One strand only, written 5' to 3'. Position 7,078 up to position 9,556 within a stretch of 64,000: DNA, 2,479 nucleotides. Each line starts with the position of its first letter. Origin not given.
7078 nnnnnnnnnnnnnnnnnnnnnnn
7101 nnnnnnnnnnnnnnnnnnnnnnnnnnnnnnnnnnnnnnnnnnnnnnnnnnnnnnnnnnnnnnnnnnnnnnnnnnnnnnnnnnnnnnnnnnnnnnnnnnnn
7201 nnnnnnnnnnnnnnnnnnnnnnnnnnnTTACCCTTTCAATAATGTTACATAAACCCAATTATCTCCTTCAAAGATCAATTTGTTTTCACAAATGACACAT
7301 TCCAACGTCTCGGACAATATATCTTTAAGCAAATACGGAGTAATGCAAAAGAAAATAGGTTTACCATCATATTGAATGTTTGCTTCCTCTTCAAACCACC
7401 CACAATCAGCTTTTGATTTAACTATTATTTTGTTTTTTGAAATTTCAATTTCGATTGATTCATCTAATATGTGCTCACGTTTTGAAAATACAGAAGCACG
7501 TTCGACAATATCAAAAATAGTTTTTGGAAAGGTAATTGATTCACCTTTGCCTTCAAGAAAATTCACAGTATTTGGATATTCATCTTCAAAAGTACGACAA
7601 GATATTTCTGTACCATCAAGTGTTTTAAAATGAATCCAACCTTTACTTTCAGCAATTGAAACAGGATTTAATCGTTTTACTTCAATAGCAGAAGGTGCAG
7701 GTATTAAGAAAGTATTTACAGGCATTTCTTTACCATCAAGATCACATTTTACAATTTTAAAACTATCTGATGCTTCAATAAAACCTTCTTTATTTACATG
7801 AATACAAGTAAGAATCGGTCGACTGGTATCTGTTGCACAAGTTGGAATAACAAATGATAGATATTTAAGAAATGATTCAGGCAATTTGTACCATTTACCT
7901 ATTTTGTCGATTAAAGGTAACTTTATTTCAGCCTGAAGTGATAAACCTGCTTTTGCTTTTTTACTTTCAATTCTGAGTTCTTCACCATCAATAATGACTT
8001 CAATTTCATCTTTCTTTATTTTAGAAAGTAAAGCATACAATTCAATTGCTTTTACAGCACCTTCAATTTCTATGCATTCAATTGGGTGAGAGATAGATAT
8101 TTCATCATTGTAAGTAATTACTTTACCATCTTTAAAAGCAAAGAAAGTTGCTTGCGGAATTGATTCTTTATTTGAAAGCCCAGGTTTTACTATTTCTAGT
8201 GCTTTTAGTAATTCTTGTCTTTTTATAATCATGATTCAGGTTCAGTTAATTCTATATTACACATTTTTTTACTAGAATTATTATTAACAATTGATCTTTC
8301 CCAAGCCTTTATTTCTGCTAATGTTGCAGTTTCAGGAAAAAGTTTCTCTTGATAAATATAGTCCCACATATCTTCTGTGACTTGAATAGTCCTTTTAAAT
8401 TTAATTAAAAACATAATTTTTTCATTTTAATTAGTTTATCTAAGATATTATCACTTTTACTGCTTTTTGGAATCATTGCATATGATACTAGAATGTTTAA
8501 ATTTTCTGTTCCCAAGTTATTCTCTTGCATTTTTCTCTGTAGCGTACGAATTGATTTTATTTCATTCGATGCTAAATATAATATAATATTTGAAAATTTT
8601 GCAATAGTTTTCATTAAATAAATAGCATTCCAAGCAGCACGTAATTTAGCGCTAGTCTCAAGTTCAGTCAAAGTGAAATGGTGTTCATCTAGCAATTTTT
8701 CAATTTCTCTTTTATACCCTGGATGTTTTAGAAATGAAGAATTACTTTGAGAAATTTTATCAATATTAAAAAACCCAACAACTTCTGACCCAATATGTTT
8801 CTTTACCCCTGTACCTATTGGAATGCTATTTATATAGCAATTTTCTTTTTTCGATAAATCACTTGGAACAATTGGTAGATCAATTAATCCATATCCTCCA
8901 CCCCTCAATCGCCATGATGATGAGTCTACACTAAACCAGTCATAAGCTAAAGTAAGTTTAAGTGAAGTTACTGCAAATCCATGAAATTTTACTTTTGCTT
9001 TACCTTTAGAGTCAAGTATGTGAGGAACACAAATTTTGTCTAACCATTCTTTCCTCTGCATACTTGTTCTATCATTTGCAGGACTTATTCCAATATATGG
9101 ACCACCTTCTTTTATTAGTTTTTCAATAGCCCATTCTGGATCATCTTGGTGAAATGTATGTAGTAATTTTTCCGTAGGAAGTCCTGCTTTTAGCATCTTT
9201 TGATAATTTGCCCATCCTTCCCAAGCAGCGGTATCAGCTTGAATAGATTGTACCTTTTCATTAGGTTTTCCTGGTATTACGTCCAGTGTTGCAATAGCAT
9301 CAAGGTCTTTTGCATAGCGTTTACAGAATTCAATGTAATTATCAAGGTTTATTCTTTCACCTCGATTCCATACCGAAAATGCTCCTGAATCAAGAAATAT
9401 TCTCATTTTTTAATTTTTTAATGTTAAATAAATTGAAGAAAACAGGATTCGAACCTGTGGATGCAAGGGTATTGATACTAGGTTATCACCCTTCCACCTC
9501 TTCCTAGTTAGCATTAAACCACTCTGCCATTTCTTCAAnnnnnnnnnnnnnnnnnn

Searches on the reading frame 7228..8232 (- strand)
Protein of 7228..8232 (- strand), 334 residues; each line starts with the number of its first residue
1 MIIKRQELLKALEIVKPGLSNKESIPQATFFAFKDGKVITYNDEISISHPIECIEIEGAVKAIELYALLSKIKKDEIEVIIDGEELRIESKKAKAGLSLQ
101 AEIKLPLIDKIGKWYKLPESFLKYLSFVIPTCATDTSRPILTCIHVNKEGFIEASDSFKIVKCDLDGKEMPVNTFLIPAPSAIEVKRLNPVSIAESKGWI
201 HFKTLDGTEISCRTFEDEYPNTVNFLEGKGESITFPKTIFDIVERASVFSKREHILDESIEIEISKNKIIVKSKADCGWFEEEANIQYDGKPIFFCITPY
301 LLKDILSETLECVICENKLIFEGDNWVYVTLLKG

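Call 97: search_protein_families(library=pfam, proteins=[window:7228-8232:-], max_evalue=0.001)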
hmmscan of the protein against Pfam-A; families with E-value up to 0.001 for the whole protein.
window:7228-8232:- (334 aa): 0 families

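Call 98: search_protein_families(library=phrogs, proteins=[window:7228-8232:-], max_evalue=0.00001)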
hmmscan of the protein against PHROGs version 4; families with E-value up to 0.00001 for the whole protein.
window:7228-8232:- (334 aa): 2 families
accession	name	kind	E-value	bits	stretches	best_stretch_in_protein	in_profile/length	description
phrog_947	-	DNA, RNA and nucleotide metabolism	3.6e-36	125.9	1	1-307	5-328/368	DNA polymerase processivity factor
phrog_6615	-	DNA, RNA and nucleotide metabolism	2.9e-07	31.3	0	134-162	19-47/214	DNA polymerase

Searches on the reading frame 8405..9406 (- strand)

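Call 97: search_protein_families(library=pfam, proteins=[window:8405-9406:-], max_evalue=0.001)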
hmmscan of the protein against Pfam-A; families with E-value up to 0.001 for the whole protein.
window:8405-9406:- (333 aa): 0 families

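Call 98: search_protein_families(library=phrogs, proteins=[window:8405-9406:-], max_evalue=0.00001)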
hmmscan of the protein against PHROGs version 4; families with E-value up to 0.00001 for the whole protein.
window:8405-9406:- (333 aa): 2 families
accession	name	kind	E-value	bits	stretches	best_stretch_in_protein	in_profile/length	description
phrog_887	-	moron, auxiliary metabolic gene and host takeover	5.3e-38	132.2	1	3-323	58-332/509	queuine tRNA-ribosyltransferase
phrog_7068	-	moron, auxiliary metabolic gene and host takeover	1.1e-08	35.5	1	1-173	26-175/346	queuine tRNA-ribosyltransferase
